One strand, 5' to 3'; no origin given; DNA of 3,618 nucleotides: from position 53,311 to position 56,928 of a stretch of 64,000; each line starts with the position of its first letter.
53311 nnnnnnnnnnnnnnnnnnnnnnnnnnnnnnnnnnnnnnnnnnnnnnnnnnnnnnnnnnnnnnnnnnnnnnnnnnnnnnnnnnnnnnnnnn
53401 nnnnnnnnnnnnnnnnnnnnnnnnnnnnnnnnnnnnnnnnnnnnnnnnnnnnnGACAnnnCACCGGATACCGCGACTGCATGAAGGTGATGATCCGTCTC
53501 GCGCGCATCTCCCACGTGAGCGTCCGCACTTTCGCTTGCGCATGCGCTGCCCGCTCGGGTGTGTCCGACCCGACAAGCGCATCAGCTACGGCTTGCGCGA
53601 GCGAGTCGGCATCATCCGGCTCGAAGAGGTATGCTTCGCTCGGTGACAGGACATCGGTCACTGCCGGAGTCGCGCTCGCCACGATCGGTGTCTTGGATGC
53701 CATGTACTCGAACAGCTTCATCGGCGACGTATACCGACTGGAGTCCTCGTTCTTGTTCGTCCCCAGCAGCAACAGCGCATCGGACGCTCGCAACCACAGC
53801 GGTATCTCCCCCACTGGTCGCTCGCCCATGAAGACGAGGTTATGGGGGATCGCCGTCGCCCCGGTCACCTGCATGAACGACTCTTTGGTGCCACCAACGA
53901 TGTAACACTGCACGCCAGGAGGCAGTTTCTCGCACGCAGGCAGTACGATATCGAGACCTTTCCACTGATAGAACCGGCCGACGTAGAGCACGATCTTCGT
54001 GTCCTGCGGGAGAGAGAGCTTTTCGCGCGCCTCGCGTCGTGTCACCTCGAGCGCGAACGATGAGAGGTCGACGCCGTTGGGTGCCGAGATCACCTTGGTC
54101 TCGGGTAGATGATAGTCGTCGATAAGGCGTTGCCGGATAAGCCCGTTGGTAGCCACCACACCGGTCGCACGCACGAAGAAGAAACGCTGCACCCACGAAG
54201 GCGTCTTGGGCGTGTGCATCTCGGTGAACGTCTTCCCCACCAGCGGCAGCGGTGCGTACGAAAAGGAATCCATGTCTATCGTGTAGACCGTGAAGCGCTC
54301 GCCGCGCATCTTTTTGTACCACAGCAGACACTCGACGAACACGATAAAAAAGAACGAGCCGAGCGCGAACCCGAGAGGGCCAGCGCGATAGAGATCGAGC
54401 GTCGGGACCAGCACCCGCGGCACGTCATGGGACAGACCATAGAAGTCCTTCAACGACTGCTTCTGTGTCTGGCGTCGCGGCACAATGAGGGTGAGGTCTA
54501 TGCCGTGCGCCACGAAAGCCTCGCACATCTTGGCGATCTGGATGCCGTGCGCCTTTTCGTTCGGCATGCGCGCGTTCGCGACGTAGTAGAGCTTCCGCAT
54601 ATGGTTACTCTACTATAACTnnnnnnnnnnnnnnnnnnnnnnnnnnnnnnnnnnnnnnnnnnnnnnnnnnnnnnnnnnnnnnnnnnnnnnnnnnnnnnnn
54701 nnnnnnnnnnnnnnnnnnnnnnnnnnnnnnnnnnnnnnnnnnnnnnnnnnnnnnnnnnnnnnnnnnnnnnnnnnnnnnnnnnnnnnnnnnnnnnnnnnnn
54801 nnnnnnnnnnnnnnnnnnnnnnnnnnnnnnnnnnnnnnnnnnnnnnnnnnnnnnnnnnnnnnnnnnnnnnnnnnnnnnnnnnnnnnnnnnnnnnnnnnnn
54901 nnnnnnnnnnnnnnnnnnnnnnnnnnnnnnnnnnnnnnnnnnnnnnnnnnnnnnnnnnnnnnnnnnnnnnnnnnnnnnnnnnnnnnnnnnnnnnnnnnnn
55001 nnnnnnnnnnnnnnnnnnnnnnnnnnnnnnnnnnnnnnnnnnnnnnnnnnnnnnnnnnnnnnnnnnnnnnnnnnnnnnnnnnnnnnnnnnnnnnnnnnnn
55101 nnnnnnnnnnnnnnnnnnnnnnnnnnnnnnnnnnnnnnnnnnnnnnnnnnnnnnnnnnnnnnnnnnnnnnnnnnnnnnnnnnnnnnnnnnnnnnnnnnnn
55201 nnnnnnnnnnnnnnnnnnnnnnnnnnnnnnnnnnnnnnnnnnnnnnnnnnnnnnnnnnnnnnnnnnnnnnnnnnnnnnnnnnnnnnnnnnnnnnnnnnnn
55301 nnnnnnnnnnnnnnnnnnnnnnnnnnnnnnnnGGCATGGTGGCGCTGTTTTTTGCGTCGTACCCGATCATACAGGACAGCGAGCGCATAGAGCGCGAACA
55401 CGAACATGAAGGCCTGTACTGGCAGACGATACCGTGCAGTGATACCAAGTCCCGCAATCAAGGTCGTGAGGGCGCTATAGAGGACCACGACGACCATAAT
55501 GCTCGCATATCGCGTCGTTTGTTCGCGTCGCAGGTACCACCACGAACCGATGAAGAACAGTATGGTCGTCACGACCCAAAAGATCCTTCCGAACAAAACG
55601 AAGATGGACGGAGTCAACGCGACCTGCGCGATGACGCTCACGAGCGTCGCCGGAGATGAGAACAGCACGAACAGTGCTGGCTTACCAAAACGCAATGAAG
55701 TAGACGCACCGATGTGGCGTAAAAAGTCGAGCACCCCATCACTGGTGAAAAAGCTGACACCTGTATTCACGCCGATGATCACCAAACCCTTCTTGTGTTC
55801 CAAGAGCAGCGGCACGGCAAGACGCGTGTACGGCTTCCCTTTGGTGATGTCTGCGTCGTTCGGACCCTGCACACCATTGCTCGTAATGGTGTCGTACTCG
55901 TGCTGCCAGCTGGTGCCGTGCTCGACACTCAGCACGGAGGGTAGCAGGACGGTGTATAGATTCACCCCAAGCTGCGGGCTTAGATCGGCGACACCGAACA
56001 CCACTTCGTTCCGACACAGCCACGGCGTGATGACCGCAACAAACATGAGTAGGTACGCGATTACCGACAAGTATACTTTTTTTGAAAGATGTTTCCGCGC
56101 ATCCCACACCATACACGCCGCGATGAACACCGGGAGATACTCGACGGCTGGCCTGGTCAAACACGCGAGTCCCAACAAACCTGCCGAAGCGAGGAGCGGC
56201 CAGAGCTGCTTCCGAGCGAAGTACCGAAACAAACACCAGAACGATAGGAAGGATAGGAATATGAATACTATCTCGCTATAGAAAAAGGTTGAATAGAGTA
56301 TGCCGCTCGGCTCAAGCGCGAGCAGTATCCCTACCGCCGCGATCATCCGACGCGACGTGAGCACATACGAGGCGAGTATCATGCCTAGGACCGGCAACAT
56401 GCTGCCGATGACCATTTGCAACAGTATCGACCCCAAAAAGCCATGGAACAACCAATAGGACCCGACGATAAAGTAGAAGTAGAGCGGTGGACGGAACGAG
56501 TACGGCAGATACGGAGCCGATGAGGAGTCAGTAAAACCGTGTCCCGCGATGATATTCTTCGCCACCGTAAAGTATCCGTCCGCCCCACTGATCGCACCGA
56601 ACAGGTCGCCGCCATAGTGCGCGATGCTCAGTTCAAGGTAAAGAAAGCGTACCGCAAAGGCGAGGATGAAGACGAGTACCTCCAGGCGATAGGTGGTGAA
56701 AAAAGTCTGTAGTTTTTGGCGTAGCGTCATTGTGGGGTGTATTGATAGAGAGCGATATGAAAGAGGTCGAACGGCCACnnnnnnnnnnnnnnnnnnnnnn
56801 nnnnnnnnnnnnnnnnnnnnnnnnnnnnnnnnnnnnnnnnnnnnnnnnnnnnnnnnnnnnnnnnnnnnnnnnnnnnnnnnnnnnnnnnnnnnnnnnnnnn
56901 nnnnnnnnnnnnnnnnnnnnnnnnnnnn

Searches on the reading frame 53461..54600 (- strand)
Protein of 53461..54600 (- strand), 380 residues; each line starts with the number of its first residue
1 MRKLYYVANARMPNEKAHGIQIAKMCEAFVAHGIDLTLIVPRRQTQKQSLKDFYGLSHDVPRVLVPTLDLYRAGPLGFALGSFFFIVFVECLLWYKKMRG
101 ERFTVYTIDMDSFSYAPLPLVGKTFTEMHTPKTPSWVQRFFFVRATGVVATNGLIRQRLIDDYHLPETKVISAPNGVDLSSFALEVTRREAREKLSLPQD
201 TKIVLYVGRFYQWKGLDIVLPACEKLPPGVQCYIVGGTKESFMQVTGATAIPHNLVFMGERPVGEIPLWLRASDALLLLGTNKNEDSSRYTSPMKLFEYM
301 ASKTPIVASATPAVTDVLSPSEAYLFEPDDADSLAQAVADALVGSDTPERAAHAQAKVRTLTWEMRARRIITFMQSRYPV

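Call 75: search_protein_families(library=pfam, proteins=[window:53461-54600:-], max_evalue=0.00001)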
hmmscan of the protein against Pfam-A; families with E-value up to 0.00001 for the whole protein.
window:53461-54600:- (380 aa): 4 families
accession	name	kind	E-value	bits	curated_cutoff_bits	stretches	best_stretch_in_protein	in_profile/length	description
PF00534.26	Glycos_transf_1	-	4.8e-22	78.7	26.4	1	188-353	2-167/172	Glycosyl transferases group 1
PF13692.12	Glyco_trans_1_4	-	1.6e-18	67.8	27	1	202-342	2-140/142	Glycosyl transferases group 1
PF13524.12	Glyco_trans_1_2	-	1.2e-08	35.5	25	1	225-371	11-143/144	Glycosyl transferase-like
PF13439.12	Glyco_transf_4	-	1.9e-06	28.4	28.5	0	133-180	122-169/170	Glycosyltransferase Family 4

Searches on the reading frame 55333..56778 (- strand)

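Call 75: search_protein_families(library=pfam, proteins=[window:55333-56778:-], max_evalue=0.00001)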
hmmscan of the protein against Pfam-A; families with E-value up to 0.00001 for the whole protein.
window:55333-56778:- (482 aa): 1 family
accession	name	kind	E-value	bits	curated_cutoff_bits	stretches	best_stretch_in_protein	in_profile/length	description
PF13231.12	PMT_2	-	4.1e-06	27.5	26.1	1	96-250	2-157/160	Dolichyl-phosphate-mannose-protein mannosyltransferase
